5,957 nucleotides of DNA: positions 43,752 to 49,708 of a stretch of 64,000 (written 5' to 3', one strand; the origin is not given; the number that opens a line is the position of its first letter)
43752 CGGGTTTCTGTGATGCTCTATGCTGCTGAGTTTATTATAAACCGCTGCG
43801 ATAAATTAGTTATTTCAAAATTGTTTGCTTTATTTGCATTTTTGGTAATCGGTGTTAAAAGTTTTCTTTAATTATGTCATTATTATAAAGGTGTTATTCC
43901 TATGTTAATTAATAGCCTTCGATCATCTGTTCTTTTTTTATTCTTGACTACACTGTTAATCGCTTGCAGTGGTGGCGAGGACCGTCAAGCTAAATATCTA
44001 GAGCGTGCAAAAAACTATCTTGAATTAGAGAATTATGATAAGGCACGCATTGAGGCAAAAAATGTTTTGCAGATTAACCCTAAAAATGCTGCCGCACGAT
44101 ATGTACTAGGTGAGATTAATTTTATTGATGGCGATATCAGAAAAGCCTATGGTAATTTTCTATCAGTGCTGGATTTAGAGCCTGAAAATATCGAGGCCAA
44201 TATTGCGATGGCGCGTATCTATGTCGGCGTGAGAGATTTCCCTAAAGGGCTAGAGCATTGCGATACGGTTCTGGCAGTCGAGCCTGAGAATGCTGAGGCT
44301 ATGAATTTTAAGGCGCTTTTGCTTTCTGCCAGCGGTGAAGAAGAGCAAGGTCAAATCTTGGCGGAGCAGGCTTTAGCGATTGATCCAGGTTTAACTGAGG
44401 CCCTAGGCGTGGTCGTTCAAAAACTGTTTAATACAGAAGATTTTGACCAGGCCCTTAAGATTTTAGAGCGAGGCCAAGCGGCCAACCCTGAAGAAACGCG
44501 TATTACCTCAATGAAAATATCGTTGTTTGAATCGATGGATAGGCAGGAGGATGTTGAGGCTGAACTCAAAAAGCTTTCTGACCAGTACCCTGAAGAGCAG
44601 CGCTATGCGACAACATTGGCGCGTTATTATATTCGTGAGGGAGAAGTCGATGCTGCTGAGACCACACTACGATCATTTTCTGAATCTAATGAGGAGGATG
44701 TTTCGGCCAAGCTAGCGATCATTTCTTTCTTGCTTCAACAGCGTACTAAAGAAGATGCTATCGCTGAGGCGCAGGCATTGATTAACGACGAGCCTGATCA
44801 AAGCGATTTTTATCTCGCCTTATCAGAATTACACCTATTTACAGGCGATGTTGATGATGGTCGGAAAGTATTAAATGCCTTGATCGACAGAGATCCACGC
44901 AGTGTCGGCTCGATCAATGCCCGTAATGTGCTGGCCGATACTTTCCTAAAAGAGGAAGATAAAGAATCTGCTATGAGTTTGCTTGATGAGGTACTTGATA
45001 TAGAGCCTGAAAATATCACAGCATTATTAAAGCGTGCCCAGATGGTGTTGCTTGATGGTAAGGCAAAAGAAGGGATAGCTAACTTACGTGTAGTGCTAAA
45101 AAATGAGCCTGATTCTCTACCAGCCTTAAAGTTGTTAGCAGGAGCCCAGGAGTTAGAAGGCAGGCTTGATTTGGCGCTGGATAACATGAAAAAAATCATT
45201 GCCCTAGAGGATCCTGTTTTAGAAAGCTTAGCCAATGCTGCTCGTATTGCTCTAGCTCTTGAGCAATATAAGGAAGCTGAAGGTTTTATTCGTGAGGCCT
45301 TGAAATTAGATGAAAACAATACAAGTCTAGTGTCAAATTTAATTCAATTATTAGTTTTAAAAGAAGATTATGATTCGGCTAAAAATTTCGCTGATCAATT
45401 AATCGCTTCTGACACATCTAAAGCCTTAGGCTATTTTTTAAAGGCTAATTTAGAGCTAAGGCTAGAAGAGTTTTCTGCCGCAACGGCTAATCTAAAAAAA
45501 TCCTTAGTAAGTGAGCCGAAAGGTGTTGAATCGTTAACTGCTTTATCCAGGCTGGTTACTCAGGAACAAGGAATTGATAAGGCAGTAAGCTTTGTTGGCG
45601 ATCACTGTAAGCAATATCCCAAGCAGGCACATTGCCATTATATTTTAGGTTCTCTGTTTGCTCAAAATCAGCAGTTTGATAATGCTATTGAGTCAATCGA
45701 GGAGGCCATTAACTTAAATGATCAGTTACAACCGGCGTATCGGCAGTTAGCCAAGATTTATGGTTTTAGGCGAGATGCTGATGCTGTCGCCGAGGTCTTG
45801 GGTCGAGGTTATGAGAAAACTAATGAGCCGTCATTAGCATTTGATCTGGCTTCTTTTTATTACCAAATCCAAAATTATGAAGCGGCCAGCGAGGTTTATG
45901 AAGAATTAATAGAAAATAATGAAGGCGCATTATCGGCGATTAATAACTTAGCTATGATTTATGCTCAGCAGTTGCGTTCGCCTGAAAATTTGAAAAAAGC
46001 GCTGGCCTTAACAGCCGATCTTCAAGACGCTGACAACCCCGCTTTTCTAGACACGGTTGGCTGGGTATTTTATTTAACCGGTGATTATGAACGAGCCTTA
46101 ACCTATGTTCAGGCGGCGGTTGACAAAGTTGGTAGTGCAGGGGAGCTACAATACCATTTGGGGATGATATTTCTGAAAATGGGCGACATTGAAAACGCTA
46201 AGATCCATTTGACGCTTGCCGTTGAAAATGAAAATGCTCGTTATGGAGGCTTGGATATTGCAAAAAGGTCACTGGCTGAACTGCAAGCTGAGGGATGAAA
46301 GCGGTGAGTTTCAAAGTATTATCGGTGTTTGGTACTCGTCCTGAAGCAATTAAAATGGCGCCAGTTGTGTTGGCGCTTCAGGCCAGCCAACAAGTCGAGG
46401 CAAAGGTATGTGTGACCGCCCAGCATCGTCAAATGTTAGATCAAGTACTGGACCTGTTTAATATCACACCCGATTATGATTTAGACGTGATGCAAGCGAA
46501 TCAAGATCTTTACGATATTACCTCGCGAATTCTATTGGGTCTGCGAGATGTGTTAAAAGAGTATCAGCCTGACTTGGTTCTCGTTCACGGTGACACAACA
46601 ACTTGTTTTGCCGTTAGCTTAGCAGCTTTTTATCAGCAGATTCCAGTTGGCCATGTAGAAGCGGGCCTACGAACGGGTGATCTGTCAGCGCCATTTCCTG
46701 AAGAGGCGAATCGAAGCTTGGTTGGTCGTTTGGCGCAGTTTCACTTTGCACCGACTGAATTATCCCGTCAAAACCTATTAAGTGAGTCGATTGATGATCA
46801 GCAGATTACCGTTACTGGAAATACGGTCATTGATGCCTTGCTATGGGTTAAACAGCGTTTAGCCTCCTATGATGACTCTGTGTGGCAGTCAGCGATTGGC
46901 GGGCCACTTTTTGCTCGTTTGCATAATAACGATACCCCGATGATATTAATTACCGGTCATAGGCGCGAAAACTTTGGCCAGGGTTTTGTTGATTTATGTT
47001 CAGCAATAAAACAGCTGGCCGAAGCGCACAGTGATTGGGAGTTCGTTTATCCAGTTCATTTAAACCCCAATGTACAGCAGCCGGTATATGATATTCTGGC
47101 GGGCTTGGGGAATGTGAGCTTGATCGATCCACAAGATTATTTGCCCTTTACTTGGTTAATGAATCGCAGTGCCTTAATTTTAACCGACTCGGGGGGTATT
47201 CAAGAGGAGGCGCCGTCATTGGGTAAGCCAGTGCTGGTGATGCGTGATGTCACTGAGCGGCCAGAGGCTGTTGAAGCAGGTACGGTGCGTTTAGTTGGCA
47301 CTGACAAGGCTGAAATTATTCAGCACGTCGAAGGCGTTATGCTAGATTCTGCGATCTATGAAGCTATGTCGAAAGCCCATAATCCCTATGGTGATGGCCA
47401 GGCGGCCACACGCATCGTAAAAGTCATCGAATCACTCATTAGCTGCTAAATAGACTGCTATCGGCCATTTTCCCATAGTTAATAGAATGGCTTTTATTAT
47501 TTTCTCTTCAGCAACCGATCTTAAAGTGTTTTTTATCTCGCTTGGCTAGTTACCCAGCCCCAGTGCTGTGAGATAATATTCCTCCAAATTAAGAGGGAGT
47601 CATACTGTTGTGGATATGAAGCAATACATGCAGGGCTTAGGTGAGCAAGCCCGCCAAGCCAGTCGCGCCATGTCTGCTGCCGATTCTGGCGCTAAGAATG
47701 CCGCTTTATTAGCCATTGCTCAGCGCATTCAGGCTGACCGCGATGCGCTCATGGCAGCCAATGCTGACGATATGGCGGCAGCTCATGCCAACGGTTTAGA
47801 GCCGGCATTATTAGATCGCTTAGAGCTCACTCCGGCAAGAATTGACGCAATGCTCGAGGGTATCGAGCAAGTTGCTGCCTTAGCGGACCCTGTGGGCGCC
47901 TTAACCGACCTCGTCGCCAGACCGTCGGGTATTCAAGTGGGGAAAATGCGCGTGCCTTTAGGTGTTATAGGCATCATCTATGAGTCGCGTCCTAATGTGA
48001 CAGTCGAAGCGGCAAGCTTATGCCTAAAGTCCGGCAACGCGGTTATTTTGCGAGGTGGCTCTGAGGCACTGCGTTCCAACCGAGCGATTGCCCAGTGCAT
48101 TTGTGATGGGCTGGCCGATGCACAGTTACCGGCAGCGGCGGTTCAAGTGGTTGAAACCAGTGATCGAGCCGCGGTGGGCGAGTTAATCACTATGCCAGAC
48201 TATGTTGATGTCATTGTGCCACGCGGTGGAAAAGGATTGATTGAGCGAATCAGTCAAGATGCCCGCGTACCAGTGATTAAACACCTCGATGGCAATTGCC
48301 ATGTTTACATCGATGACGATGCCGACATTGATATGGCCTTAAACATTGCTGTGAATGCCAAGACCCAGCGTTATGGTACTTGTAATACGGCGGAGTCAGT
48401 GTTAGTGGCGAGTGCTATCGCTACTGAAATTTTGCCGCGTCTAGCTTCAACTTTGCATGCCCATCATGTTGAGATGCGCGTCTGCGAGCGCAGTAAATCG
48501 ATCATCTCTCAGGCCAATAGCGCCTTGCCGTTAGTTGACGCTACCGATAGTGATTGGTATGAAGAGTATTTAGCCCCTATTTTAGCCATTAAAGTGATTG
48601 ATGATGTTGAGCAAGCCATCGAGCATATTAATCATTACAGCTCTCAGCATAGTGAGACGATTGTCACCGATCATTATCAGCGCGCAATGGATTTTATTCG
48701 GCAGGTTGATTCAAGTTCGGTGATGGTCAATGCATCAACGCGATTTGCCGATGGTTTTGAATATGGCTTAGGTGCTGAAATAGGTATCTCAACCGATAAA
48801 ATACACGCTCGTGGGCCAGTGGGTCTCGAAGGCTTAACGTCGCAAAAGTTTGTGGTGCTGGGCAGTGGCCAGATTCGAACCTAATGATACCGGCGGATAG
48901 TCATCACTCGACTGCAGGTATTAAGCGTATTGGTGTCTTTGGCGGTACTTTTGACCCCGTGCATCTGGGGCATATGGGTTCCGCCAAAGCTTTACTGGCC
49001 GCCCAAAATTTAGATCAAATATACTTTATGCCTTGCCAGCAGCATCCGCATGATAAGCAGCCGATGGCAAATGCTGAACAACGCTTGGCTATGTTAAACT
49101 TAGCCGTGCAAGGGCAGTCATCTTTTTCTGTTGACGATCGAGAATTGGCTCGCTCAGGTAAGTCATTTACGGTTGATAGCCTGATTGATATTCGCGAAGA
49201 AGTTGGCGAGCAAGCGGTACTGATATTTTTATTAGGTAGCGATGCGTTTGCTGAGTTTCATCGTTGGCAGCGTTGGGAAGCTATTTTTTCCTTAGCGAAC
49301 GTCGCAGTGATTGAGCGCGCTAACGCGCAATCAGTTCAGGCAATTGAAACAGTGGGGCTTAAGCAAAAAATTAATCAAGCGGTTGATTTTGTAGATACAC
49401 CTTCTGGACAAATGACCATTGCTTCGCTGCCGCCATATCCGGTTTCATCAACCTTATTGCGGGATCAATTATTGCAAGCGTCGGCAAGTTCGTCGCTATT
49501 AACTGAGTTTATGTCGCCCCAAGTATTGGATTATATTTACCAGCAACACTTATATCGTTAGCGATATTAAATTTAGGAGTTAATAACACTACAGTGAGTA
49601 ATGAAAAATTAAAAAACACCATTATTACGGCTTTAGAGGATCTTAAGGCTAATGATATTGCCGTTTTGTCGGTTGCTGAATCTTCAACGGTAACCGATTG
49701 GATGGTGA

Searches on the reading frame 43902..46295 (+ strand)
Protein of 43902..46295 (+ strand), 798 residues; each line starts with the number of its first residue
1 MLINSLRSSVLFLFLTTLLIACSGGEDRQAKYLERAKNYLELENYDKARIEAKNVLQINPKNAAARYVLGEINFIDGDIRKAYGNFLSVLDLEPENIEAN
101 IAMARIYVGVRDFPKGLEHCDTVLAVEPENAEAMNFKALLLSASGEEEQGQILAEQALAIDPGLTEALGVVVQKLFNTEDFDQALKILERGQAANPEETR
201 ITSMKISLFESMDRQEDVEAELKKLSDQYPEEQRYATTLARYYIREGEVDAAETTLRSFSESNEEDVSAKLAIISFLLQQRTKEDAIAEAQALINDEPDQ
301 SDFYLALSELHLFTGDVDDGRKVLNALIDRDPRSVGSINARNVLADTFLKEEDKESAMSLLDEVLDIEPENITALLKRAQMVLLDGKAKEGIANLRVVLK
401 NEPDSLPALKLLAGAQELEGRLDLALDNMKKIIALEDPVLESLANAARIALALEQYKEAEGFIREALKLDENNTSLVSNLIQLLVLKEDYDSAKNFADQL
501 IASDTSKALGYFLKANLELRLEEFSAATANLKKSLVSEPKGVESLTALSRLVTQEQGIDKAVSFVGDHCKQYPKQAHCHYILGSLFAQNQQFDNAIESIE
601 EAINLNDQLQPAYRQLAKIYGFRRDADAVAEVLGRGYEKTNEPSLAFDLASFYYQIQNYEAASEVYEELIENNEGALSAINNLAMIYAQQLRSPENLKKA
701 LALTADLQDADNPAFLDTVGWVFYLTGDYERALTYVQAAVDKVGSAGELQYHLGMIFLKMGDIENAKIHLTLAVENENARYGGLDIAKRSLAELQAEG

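Call 7: search_protein_families(library=pfam, proteins=[window:43902-46295:+], max_evalue=0.001)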
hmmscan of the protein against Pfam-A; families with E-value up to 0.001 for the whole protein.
window:43902-46295:+ (798 aa): 27 families (the best 25 are shown)
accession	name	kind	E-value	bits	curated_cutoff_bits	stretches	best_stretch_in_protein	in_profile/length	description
PF14559.12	TPR_19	-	1.8e-45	153.5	25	3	153-204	13-64/68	Tetratricopeptide repeat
PF13432.12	TPR_16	-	1.3e-36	125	32.7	1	238-294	2-58/65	Tetratricopeptide repeat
PF13428.12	TPR_14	-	1.8e-34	115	23.5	0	340-381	3-44/44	Tetratricopeptide repeat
PF07719.23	TPR_2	-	1.5e-32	109.4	27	0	441-473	2-34/34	Tetratricopeptide repeat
PF13181.12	TPR_8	-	1.5e-28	96.9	25.7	0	576-607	1-32/34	Tetratricopeptide repeat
PF12895.13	ANAPC3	-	6.1e-22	78.1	27.2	0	43-115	3-74/82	Anaphase-promoting complex, cyclosome, subunit 3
PF23914.1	TPR_CcmH_CycH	-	1.5e-18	67.6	42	0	447-532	57-145/158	Cytochrome c-type biogenesis protein H TPR domain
PF13424.12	TPR_12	-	1.4e-17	64.1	30.1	0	678-740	4-72/77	Tetratricopeptide repeat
PF25062.1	ARM_TT21_N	-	4.2e-17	63.1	40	2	360-551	16-211/222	Tetratricopeptide repeat protein 21 N-terminal ARM repeat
PF00515.34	TPR_1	-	4.8e-17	61.4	27.8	0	578-606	3-31/34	Tetratricopeptide repeat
PF25060.1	ARM_TT21_2nd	-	7e-14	52.4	27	2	54-108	213-267/270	Tetratricopeptide repeat protein 21 second ARM domain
PF13174.12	TPR_6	-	3e-13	49.9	26.3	0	303-334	4-33/33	Tetratricopeptide repeat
PF25064.1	ARM_TT21_5th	-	4.1e-13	50.1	27.8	0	340-390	3-53/117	TT21 fifth ARM repeats domain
PF13371.12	TPR_9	-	4.9e-13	49.3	35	0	105-149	3-47/73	Tetratricopeptide repeat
PF13176.12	TPR_7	-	3.1e-12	46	27.9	0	442-472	1-31/36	Tetratricopeptide repeat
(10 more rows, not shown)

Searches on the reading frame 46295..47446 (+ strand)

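Call 7: search_protein_families(library=pfam, proteins=[window:46295-47446:+], max_evalue=0.001)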
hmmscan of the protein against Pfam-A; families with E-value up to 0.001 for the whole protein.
window:46295-47446:+ (384 aa): 2 families
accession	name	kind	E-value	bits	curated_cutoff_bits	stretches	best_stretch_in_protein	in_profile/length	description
PF02350.25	Epimerase_2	-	2.5e-121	405.2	30.6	1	27-379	2-347/347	UDP-N-acetylglucosamine 2-epimerase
PF13579.12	Glyco_trans_4_4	-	5.1e-05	24.1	29.7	1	78-176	58-157/158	Glycosyl transferase 4-like domain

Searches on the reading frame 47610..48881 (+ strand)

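Call 56: search_protein_families(library=ncbifam, proteins=[window:47610-48881:+], max_evalue=0.00001)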
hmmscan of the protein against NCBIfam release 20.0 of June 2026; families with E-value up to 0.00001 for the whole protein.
window:47610-48881:+ (424 aa): 27 families (the best 25 are shown)
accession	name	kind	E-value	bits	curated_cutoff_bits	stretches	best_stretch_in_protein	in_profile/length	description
NF001221.0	PRK00197.1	equivalog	4.2e-183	608.8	289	1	2-423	2-417/418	glutamate-5-semialdehyde dehydrogenase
TIGR00407.1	proA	equivalog_domain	2.3e-149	497.6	317.45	1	14-413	1-398/398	glutamate-5-semialdehyde dehydrogenase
TIGR01092.1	P5CS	equivalog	4.2e-99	332.7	796.75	1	11-422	292-694/715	delta l-pyrroline-5-carboxylate synthetase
NF042993.1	AlphKGSA_gudD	equivalog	1.2e-16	60.6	770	1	113-282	137-307/481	alpha-ketoglutaric semialdehyde dehydrogenase GucD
NF010378.0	PRK13805.1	equivalog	2.1e-16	59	951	1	112-297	106-291/872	bifunctional acetaldehyde-CoA/alcohol dehydrogenase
NF040648.1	lactal_redase_Meth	equivalog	2.3e-16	59.8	650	2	113-279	126-295/463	lactaldehyde dehydrogenase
NF052305.1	DioxValDhHalo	equivalog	3.9e-14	52.4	750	2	111-281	136-307/483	2,5-dioxovalerate dehydrogenase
TIGR02518.1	EutH_ACDH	equivalog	1.8e-13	50.2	620.1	1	110-276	98-265/488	acetaldehyde dehydrogenase (acetylating)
NF047625.1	AcylSulfactDhSauS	equivalog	1.3e-11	44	600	1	112-280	98-266/464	acylating sulfoacetaldehyde dehydrogenase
NF011927.0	PRK15398.1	subfamily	1.8e-11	43.4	403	1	115-297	128-310/465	aldehyde dehydrogenase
NF050084.1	pip_6_carb_DH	equivalog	2.9e-11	43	730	1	115-284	116-289/475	L-piperidine-6-carboxylate dehydrogenase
NF006916.0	PRK09407.1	equivalog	5.9e-11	41.6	521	1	110-287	150-326/526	succinic semialdehyde dehydrogenase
NF045701.1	BenzalDHMdlD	equivalog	5.9e-10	38.3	550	0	139-288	134-279/436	NAD(P)-dependent benzaldehyde dehydrogenase MdlD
TIGR03250.1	PhnAcAld_DH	equivalog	1.2e-09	37.4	635.65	1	161-276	182-298/472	phosphonoacetaldehyde dehydrogenase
NF007497.0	PRK10090.1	equivalog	1.5e-09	37.2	500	1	137-285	165-312/480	aldehyde dehydrogenase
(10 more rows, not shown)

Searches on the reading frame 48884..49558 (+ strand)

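Call 56: search_protein_families(library=ncbifam, proteins=[window:48884-49558:+], max_evalue=0.00001)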
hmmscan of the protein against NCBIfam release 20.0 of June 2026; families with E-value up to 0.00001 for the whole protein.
window:48884-49558:+ (225 aa): 12 families
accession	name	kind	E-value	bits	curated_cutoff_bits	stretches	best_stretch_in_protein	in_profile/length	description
NF000839.0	PRK00071.1-1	equivalog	2e-58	197.9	187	1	17-225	9-216/219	nicotinate-nucleotide adenylyltransferase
TIGR00482.1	TIGR00482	equivalog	9.2e-42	143.3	112.45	1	18-224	1-194/194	nicotinate (nicotinamide) nucleotide adenylyltransferase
NF000840.1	PRK00071.1-3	equivalog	1.7e-40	138.7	150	1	13-225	5-199/201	nicotinate-nucleotide adenylyltransferase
NF005410.0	PRK06973.1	equivalog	1.1e-37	129.6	214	1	7-225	15-242/243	nicotinate-nucleotide adenylyltransferase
NF000841.0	PRK00071.1-4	equivalog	7.8e-35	120.4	197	1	13-150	6-143/194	nicotinate-nucleotide adenylyltransferase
NF005519.0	PRK07152.1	equivalog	1.4e-32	113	315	1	14-224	1-184/361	nicotinate-nucleotide adenylyltransferase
NF000843.0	PRK00071.2-2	equivalog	1.7e-26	93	240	1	12-198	10-199/212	nicotinate-nucleotide adenylyltransferase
NF000845.0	PRK00071.2-4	equivalog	1.8e-19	70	210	1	15-149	9-141/197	nicotinate-nucleotide adenylyltransferase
NF000846.0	PRK00071.2-5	equivalog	4.5e-16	59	329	1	14-156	19-158/210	nicotinate-nucleotide adenylyltransferase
NF006479.0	PRK08887.1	equivalog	1.2e-12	48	164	1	14-165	2-154/174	nicotinate-nicotinamide nucleotide adenylyltransferase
NF000842.0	PRK00071.2-1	equivalog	1.1e-10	41.4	167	1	14-225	2-185/191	nicotinate-nucleotide adenylyltransferase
TIGR00125.1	cyt_tran_rel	domain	1.9e-10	40.8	27.7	1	16-77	1-62/65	adenylyltransferase/cytidyltransferase family protein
